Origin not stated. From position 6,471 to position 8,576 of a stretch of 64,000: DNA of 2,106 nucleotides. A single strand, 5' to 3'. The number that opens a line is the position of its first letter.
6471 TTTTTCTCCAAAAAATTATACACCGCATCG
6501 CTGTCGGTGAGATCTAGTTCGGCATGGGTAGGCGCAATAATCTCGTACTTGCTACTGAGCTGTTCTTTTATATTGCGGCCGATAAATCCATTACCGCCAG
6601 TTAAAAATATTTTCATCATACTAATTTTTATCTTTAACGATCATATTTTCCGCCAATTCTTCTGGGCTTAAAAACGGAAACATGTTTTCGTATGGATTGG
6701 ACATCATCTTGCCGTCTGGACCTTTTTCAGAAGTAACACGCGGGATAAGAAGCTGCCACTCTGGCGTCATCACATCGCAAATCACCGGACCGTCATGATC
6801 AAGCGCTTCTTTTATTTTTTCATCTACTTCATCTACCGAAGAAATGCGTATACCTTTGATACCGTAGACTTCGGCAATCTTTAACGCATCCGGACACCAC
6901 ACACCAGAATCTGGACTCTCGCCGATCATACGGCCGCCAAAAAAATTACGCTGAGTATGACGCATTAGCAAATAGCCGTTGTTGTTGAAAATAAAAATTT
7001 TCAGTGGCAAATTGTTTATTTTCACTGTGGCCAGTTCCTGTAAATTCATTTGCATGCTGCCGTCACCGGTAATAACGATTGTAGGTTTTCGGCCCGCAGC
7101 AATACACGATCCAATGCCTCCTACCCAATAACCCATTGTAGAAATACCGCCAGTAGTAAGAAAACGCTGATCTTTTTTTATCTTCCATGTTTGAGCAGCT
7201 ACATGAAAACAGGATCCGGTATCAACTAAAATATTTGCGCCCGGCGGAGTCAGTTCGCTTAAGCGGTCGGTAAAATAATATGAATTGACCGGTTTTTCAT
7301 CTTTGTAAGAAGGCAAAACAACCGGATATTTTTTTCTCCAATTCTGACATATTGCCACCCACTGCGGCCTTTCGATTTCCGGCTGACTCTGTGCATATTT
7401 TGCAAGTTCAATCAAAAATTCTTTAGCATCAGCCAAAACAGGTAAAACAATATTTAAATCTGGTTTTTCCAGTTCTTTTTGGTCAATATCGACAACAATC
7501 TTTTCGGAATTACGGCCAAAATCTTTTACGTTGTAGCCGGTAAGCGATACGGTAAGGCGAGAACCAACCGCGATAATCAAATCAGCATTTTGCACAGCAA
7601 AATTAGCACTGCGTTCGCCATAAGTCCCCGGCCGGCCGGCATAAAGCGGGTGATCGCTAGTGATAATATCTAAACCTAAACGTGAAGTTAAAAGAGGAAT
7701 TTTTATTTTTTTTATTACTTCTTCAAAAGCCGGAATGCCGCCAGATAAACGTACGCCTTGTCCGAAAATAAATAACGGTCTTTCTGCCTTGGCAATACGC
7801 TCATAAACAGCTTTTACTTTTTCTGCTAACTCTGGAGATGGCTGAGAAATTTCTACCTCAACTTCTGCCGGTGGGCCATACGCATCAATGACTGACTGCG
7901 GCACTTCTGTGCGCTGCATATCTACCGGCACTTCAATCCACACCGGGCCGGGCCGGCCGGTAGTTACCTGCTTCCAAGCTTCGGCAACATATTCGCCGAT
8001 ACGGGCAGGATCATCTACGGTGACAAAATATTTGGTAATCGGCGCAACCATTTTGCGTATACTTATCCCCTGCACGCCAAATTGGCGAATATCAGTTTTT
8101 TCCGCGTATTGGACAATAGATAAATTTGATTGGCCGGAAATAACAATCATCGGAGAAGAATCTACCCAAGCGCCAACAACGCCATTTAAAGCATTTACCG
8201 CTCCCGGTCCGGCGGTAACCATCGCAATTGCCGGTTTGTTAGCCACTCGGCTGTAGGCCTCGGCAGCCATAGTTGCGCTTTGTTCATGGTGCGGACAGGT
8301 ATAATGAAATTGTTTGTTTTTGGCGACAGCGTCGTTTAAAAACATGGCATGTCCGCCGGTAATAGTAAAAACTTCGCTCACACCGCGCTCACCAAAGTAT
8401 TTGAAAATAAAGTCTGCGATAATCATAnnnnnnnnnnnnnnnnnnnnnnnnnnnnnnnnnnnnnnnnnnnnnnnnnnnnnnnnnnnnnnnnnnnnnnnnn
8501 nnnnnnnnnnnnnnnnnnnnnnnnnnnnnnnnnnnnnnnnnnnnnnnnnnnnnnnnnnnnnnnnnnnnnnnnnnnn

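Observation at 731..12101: CDP-3,6-dideoxyhexose locus carrying a YerE-like TPP enzyme plus a DmpG/DmpF-type aldolase-dehydrogenase pair: a candidate branched-chain sugar pathway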

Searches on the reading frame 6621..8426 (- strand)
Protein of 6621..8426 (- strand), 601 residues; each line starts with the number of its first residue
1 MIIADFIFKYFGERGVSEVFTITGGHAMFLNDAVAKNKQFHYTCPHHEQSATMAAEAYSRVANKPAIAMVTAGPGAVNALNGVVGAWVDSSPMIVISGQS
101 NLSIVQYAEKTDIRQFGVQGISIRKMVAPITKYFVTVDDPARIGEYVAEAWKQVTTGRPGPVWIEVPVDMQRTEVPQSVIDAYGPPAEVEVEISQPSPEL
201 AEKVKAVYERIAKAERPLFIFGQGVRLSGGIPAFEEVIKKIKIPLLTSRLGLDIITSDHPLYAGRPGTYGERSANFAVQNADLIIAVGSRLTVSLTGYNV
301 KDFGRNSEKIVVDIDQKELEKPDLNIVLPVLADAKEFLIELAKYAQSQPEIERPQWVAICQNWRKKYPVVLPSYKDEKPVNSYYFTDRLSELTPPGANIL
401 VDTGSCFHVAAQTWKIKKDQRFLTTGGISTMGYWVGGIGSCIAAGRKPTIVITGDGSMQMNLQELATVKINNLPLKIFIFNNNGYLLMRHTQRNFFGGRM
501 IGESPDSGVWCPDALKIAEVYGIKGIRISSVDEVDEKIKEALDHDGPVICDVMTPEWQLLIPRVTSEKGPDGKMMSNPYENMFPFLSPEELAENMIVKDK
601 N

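Call 3: search_protein_families(library=pfam, proteins=[window:6621-8426:-])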
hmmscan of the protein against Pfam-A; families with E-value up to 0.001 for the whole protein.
window:6621-8426:- (601 aa): 3 families
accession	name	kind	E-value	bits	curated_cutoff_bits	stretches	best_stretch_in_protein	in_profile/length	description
PF02775.26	TPP_enzyme_C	-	2e-35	122.3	21.9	1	402-552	1-151/151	Thiamine pyrophosphate enzyme, C-terminal TPP binding domain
PF02776.23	TPP_enzyme_N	-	6.2e-31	107.1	26.8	1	3-106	3-106/119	Thiamine pyrophosphate enzyme, N-terminal TPP binding domain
PF00205.28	TPP_enzyme_M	-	1.3e-30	106.3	30.4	1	204-341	1-137/137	Thiamine pyrophosphate enzyme, central domain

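Call 5: search_protein_families(library=ncbifam, proteins=[window:6621-8426:-])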
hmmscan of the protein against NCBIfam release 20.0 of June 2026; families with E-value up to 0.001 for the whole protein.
window:6621-8426:- (601 aa): 52 families (the best 25 are shown)
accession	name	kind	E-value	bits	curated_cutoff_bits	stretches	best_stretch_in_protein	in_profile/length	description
TIGR00118.1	acolac_lg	equivalog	5e-105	352.1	538.35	1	4-565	4-545/557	biosynthetic-type acetolactate synthase large subunit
NF004710.0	PRK06048.1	equivalog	2.1e-101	340.1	976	1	3-562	10-545/561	acetolactate synthase large subunit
NF005228.0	PRK06725.1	equivalog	5.1e-96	322.1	991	1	4-576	19-567/571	acetolactate synthase large subunit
NF004919.0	PRK06276.1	equivalog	1.3e-92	311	866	1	4-555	4-539/582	acetolactate synthase large subunit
NF006524.0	PRK08978.1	equivalog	1.3e-92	310.9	738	1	4-569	4-539/548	acetolactate synthase 2 catalytic subunit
NF005824.0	PRK07710.1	equivalog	2.9e-92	309.8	976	1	9-569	25-563/573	acetolactate synthase large subunit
NF006016.1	PRK08155.1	equivalog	2.3e-88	297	870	1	4-563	6-541/554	acetolactate synthase large subunit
NF006319.0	PRK08527.1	equivalog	8.9e-88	295.1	905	1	5-567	8-551/565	acetolactate synthase large subunit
NF005651.0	PRK07418.1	subfamily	1e-87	294.8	942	1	12-567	30-572/617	acetolactate synthase large subunit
NF005860.0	PRK07789.1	equivalog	6.9e-87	292.2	881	1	5-569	38-593/615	acetolactate synthase large subunit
NF006581.0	PRK09107.1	equivalog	2.6e-85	286.9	974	1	3-574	13-573/595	acetolactate synthase 3 large subunit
NF005584.0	PRK07282.1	equivalog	4.2e-85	286.4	970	1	5-568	14-554/566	acetolactate synthase large subunit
NF005058.0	PRK06466.1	equivalog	1e-81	275.2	951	1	4-554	7-547/574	acetolactate synthase 3 large subunit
NF006052.0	PRK08199.1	subfamily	1.2e-74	251.6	539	1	8-556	15-539/559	thiamine pyrophosphate protein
NF005409.0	PRK06965.1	equivalog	2.1e-73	247.7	1035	1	4-569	24-576/587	acetolactate synthase 3 catalytic subunit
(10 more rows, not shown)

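Call 11: find_homologous_proteins(query=window:6621-8426:-)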
Query window:6621-8426:- (601 aa): 7317 proteins with E <= 0.001 among 8000 candidates; the best 120 are listed.
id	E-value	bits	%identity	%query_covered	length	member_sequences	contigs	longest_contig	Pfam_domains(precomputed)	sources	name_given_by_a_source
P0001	0.0e+0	1296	95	100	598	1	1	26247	PF02775.27,PF02776.24,PF00205.29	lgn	-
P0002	0.0e+0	1295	93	100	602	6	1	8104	PF02775.27,PF02776.24,PF00205.29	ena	-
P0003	0.0e+0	1295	94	100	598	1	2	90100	PF02775.27,PF02776.24,PF00205.29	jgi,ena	jgi:acetolactate synthase-1/2/3 large subunit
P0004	0.0e+0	1271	92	100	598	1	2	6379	PF02775.27,PF02776.24,PF00205.29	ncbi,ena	-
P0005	0.0e+0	1268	92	100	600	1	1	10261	PF02775.27,PF02776.24,PF00205.29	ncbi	-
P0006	0.0e+0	1249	91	100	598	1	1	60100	PF02775.27,PF02776.24,PF00205.29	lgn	-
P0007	0.0e+0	1242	91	100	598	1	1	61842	PF02775.27,PF02776.24,PF00205.29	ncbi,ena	-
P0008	0.0e+0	1238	89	100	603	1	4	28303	PF02775.27,PF02776.24,PF00205.29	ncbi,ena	-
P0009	0.0e+0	1233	89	100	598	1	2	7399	PF02775.27,PF02776.24,PF00205.29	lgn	-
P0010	0.0e+0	1226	89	100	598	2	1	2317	PF02775.27,PF02776.24,PF00205.29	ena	-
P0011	0.0e+0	1224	89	100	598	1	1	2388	PF02775.27,PF02776.24,PF00205.29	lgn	-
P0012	0.0e+0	1223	89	99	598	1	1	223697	PF02775.27,PF02776.24,PF00205.29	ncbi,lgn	-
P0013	0.0e+0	1212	88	100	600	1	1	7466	PF02775.27,PF02776.24,PF00205.29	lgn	-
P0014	0.0e+0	1212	88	99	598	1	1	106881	PF02775.27,PF02776.24,PF00205.29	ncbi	-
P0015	0.0e+0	1186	86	99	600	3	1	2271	PF02775.27,PF02776.24,PF00205.29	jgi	jgi:acetolactate synthase-1/2/3 large subunit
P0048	2.4e-249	847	61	99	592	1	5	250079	PF02775.27,PF02776.24,PF00205.29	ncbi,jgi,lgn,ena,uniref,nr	ncbi:MAG: acetolactate synthase [Candidatus Magasanikbacteria bacterium CG10_big_fil_rev_8_21_14_0_1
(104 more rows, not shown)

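Call 13: search_solved_structures(query=window:6621-8426:-, max_evalue=1e-20)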
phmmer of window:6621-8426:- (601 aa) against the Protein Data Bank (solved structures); distinct sequences matched with E-value up to 1e-20: 76 (the best 60 are shown).
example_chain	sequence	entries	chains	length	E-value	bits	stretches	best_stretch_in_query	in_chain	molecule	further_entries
8rph_A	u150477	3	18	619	1.7e-114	386.8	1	3-595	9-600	Thiamine pyrophosphate-binding protein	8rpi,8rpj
5ahk_A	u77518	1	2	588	9.7e-72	245.6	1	4-564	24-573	ACETOLACTATE SYNTHASE II, LARGE SUBUNIT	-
1jsc_A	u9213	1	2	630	2.1e-66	228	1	11-572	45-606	ACETOHYDROXY-ACID SYNTHASE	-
6u9d_A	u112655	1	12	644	2.3e-66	227.9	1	11-572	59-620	Acetolactate synthase catalytic subunit, mitochondrial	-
1n0h_A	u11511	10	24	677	2.7e-66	227.7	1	11-572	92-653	Acetolactate synthase | Acetolactate synthase, mitochondrial | Acetolactate synthase catalytic subunit, mitochondrial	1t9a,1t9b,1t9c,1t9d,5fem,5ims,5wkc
6lpi_A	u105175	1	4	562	3.7e-66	227.2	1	4-562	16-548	Acetolactate synthase isozyme 1 large subunit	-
3e9y_A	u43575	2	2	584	2.4e-64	221.3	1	4-566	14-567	Acetolactate synthase, chloroplastic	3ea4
7tzz_A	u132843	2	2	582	4.6e-64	220.3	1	4-566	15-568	Acetolactate synthase, chloroplastic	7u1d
7u25_A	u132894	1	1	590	6e-64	219.9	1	4-566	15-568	Acetolactate synthase, chloroplastic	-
7stq_A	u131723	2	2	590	8.1e-64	219.5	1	4-566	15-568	Acetolactate synthase, chloroplastic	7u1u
6u9h_A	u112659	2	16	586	8.5e-64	219.4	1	4-566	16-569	Acetolactate synthase, chloroplastic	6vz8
1ybh_A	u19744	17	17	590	8.6e-64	219.4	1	4-566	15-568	Acetolactate synthase, chloroplast | Acetolactate synthase | Acetolactate synthase, chloroplastic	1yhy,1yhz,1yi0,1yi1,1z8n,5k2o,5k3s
8et5_A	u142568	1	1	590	1.4e-63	218.8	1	4-565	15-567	Acetolactate synthase, chloroplastic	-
9yjz_A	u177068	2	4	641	2.7e-61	211.1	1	14-565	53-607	Acetolactate synthase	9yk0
6dek_A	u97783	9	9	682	6.5e-61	209.9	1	15-571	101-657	Acetolactate synthase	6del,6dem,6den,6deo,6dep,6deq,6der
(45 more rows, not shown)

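Call 16: find_encoding_contigs(protein=window:6621-8426:-, flank=10000, max_places=4)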
Protein window:6621-8426:- (601 aa): no gene with exactly this product is on record in the collection.

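Call 17: find_encoding_contigs(protein=P0012, flank=10000, max_places=3)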
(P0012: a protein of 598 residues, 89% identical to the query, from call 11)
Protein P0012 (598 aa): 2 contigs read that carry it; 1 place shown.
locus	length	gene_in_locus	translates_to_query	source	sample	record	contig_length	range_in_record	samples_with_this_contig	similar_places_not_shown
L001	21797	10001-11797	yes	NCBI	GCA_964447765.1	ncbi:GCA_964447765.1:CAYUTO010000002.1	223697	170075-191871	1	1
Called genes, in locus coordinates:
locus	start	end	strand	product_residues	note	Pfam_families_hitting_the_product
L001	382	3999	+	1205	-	-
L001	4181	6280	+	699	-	PF04932:Wzy_C, PF07719:TPR_2 (faint), PF14559:TPR_19 (faint)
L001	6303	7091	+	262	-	PF00483:NTP_transferase, PF12804:NTP_transf_3 (weak)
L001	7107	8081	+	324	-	PF01073:3Beta_HSD, PF01370:Epimerase, PF02719:Polysacc_synt_2, PF07993:NAD_binding_4, PF16363:GDP_Man_Dehyd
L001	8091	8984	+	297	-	PF09290:AcetDehyd-dimer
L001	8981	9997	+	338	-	PF00682:HMGL-like, PF07836:DmpG_comm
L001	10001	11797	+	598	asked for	PF02776:TPP_enzyme_N, PF00205:TPP_enzyme_M, PF02775:TPP_enzyme_C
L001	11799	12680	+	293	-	PF01073:3Beta_HSD (faint), PF01370:Epimerase, PF04321:RmlD_sub_bind (weak)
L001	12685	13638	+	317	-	PF00535:Glycos_transf_2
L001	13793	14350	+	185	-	PF00293:NUDIX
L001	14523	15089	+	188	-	-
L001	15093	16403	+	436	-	PF01041:DegT_DnrJ_EryC1, PF01212:Beta_elim_lyase (weak)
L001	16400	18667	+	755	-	PF26314:MptA_B_family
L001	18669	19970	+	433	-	PF01943:Polysacc_synt, PF13440:Polysacc_synt_3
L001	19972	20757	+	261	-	PF00535:Glycos_transf_2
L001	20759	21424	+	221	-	PF13489:Methyltransf_23, PF07021:MetW, PF13649:Methyltransf_25, PF13847:Methyltransf_31, PF08241:Methyltransf_11, PF08242:Methyltransf_12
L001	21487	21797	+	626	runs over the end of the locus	PF13522:GATase_6, PF13537:GATase_7, PF00733:Asn_synthase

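Call 18: find_encoding_contigs(protein=P0048, flank=10000, max_places=3)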
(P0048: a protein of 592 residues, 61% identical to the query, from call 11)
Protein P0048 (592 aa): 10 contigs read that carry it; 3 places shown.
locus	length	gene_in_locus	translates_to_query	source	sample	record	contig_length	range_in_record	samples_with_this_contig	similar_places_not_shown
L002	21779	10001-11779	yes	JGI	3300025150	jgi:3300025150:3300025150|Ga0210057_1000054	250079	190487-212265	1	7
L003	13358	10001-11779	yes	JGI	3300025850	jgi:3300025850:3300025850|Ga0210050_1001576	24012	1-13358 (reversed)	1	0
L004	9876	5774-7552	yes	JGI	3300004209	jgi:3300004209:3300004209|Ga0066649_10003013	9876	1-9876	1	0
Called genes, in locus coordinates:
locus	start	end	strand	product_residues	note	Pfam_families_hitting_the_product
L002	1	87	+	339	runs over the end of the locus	PF01370:Epimerase, PF04321:RmlD_sub_bind (weak), PF16363:GDP_Man_Dehyd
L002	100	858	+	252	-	-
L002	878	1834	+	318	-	PF01370:Epimerase, PF16363:GDP_Man_Dehyd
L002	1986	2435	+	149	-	PF00908:dTDP_sugar_isom, PF14667:Polysacc_synt_C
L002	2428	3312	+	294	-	PF01073:3Beta_HSD (weak), PF01370:Epimerase, PF02719:Polysacc_synt_2, PF04321:RmlD_sub_bind, PF07993:NAD_binding_4 (faint), PF16363:GDP_Man_Dehyd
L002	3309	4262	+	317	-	PF00535:Glycos_transf_2, PF10111:Glyco_tranf_2_2 (weak), PF13641:Glyco_tranf_2_3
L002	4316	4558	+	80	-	PF12728:HTH_17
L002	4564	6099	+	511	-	PF01943:Polysacc_synt, PF13440:Polysacc_synt_3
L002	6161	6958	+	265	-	PF00483:NTP_transferase, PF12804:NTP_transf_3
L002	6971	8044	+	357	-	PF01370:Epimerase, PF02719:Polysacc_synt_2, PF04321:RmlD_sub_bind, PF16363:GDP_Man_Dehyd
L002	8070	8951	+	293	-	PF01118:Semialdhyde_dh (weak), PF09290:AcetDehyd-dimer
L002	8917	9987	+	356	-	PF00682:HMGL-like, PF07836:DmpG_comm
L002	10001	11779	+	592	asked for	PF02776:TPP_enzyme_N, PF00205:TPP_enzyme_M, PF02775:TPP_enzyme_C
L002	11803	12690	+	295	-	PF01370:Epimerase, PF04321:RmlD_sub_bind, PF16363:GDP_Man_Dehyd (faint)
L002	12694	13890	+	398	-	PF08421:Methyltransf_13 (weak), PF13489:Methyltransf_23, PF07021:MetW (weak), PF08241:Methyltransf_11 (weak), PF08242:Methyltransf_12, PF13649:Methyltransf_25 (weak), PF13847:Methyltransf_31, PF08484:Methyltransf_14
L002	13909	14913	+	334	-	PF04055:Radical_SAM, PF13186:SPASM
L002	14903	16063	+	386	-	PF22674:C2185-like_N, PF05050:Methyltransf_21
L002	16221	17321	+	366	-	PF13353:Fer4_12 (weak), PF04055:Radical_SAM, PF13186:SPASM (weak)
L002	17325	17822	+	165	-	-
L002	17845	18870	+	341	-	PF04055:Radical_SAM, PF13186:SPASM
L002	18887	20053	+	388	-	PF07021:MetW (weak), PF08003:Methyltransf_9 (weak), PF13489:Methyltransf_23, PF13847:Methyltransf_31, PF08241:Methyltransf_11, PF08242:Methyltransf_12, PF13649:Methyltransf_25, PF22674:C2185-like_N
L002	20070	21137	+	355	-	PF01073:3Beta_HSD, PF01370:Epimerase, PF02719:Polysacc_synt_2 (weak), PF07993:NAD_binding_4, PF16363:GDP_Man_Dehyd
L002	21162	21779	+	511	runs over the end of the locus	PF03102:NeuB, PF07883:Cupin_2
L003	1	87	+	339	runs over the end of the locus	PF01370:Epimerase, PF04321:RmlD_sub_bind (weak), PF16363:GDP_Man_Dehyd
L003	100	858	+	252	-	-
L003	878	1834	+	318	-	PF01370:Epimerase, PF16363:GDP_Man_Dehyd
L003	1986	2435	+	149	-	PF00908:dTDP_sugar_isom, PF14667:Polysacc_synt_C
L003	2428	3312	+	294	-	PF01073:3Beta_HSD (weak), PF01370:Epimerase, PF02719:Polysacc_synt_2, PF04321:RmlD_sub_bind, PF07993:NAD_binding_4 (faint), PF16363:GDP_Man_Dehyd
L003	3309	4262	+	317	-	PF00535:Glycos_transf_2, PF10111:Glyco_tranf_2_2 (weak), PF13641:Glyco_tranf_2_3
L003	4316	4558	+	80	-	PF12728:HTH_17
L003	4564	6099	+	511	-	PF01943:Polysacc_synt, PF13440:Polysacc_synt_3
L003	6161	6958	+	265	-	PF00483:NTP_transferase, PF12804:NTP_transf_3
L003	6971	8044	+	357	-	PF01370:Epimerase, PF02719:Polysacc_synt_2, PF04321:RmlD_sub_bind, PF16363:GDP_Man_Dehyd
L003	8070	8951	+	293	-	PF01118:Semialdhyde_dh (weak), PF09290:AcetDehyd-dimer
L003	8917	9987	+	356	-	PF00682:HMGL-like, PF07836:DmpG_comm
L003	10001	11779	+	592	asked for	PF02776:TPP_enzyme_N, PF00205:TPP_enzyme_M, PF02775:TPP_enzyme_C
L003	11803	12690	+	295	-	PF01370:Epimerase, PF04321:RmlD_sub_bind, PF16363:GDP_Man_Dehyd (faint)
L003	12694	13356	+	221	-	?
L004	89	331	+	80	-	PF12728:HTH_17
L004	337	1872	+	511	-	PF01943:Polysacc_synt, PF13440:Polysacc_synt_3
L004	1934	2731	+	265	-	PF00483:NTP_transferase, PF12804:NTP_transf_3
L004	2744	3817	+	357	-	PF01370:Epimerase, PF02719:Polysacc_synt_2, PF04321:RmlD_sub_bind, PF16363:GDP_Man_Dehyd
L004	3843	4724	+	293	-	PF01118:Semialdhyde_dh (weak), PF09290:AcetDehyd-dimer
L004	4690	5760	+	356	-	PF00682:HMGL-like, PF07836:DmpG_comm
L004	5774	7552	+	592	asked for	PF02776:TPP_enzyme_N, PF00205:TPP_enzyme_M, PF02775:TPP_enzyme_C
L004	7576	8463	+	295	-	PF01370:Epimerase, PF04321:RmlD_sub_bind, PF16363:GDP_Man_Dehyd (faint)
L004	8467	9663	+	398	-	PF08421:Methyltransf_13 (weak), PF13489:Methyltransf_23, PF07021:MetW (weak), PF08241:Methyltransf_11 (weak), PF08242:Methyltransf_12, PF13649:Methyltransf_25 (weak), PF13847:Methyltransf_31, PF08484:Methyltransf_14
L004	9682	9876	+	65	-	?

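Call 32: find_related_loci(query=window:6621-8426:-, collection=genome_contigs, flank=10000)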
Query window:6621-8426:- (601 aa) in genome_contigs; peptide patterns used: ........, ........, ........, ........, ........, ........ (x = any residue, [..] = any of these).
125 stretches matched a pattern; 8 encode a relative of the query (tblastn E <= 1e-3); 8 distinct loci.
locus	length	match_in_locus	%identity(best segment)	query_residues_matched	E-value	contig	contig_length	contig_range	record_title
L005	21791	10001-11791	89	1-597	0e+0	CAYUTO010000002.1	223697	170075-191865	MAG TPA_asm: uncultured Gammaproteobacteria bacterium isolate SRP285395_co2_42 genome assembly, contig: NODE_54_length_2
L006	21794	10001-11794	89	1-598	0e+0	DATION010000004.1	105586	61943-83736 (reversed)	MAG TPA_asm: Candidatus Udaeobacter sp. isolate SMAG_U15825 k141_56720, whole genome shotgun sequence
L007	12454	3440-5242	81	1-600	0e+0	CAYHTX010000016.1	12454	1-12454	MAG TPA_asm: uncultured Gammaproteobacteria bacterium isolate ERP119705_co15_524 genome assembly, contig: NODE_5834_leng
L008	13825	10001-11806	89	1-601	0e+0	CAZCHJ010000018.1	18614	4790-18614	MAG TPA_asm: uncultured Gammaproteobacteria bacterium isolate SRP135725_co1_448 genome assembly, contig: NODE_3836_lengt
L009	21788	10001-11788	85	1-596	0e+0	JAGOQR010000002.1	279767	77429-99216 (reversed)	MAG: Candidatus Magasanikiibacteriota bacterium isolate Gw_Bodden_bin_243 Gw_Bodden_45_length_279767_cov_14.328708, whol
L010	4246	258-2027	55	1-595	0e+0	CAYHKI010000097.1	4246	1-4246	MAG TPA_asm: uncultured Gammaproteobacteria bacterium isolate ERP119705_co13_618 genome assembly, contig: NODE_26717_len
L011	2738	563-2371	41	3-597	2e-150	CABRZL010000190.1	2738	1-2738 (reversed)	MAG TPA_asm: uncultured Clostridiales bacterium isolate MGYG-HGUT-02067 genome assembly, contig: GUT_GENOME125765_190, w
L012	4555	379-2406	40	3-597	7e-86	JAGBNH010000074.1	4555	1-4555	MAG: Eubacterium sp. isolate RGIG9271 Water_deer_Rumen.Co__c555070, whole genome shotgun sequence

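Call 33: search_dna_similar(query=window:6621-8426:-, collection=plasmids, mode=protein, max_rows=25, max_evalue=1e-60)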
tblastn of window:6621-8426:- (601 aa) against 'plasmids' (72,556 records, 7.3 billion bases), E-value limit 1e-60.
Records with a match: 62; places in all: 70; records where one place covers at least 80% of the query: 62.
Best place of each record, by identity: <60% 62.
By first word of the organism name: Escherichia 6; Pseudoalteromonas 6; Rhizobium 4; Klebsiella 4; Sinorhizobium 4; Bacillus 3; Paraburkholderia 3; Neisseria 2; Proteus 2; Listeria 2; and 23 more.
By predicted mobility (MOB-suite, as given by PLSDB): non-mobilizable 53; mobilizable 7; conjugative 2.
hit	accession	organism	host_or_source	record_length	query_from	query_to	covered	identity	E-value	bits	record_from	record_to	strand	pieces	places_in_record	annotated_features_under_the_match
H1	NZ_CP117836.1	Alkalihalophilus pseudofirmus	cell culture,soil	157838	4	569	94%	32.5%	2e-83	293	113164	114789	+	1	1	ilvB: acetolactate synthase large subunit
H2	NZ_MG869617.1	Polaromonas sp. E3S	Ecology Glacier, King George Island, ...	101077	7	582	96%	31.3%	9e-76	270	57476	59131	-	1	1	ilvB: biosynthetic-type acetolactate synthase large subunit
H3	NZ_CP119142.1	Neisseria gonorrhoeae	Homo sapiens,whole organism,synovial ...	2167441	4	571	95%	31.7%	7e-68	247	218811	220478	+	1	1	none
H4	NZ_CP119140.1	Neisseria gonorrhoeae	Homo sapiens,whole organism,blood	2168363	4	571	95%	31.7%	7e-68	247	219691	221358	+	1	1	none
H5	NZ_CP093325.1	Bacillus sp. N5-665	whole organism,peat soil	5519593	4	575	95%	31.3%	8e-75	267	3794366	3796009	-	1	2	none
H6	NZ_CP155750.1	Sphingomonas parapaucimobilis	Chinese cabbage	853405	4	566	94%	31.7%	6e-77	274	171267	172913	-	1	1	acetolactate synthase 3 large subunit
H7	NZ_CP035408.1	Bacillus subtilis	cell culture,food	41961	16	569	92%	32.1%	1e-71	258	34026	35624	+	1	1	ilvB: acetolactate synthase large subunit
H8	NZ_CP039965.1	Pseudorhodobacter turbinis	single bacterial isolate,Turban shell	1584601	1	577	96%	30.7%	6e-67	244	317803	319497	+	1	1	record has no annotation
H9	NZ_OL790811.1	Proteus mirabilis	-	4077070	4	588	97%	30.1%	6e-61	227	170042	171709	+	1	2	none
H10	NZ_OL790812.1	Proteus mirabilis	-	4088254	4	588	97%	30.1%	6e-61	227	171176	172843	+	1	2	none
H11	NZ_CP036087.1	Bacillus mycoides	cell culture,soil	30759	4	569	94%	31.0%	9e-73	261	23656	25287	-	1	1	ilvB: acetolactate synthase large subunit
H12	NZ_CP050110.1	Rhizobium leguminosarum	Trifolium repens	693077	4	577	96%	30.6%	5e-67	244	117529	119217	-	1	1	acetolactate synthase 3 large subunit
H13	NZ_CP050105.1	Rhizobium leguminosarum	Trifolium repens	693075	4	577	96%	30.6%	5e-67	244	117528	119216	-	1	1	acetolactate synthase 3 large subunit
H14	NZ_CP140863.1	Rhizobium leguminosarum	Trifolium pratense,whole organism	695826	4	577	96%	30.6%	5e-67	244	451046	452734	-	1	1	acetolactate synthase 3 large subunit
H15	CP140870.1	Rhizobium ruizarguesonis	Trifolium pratense,whole organism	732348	4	577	96%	30.5%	7e-65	238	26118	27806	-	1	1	acetolactate synthase 3 large subunit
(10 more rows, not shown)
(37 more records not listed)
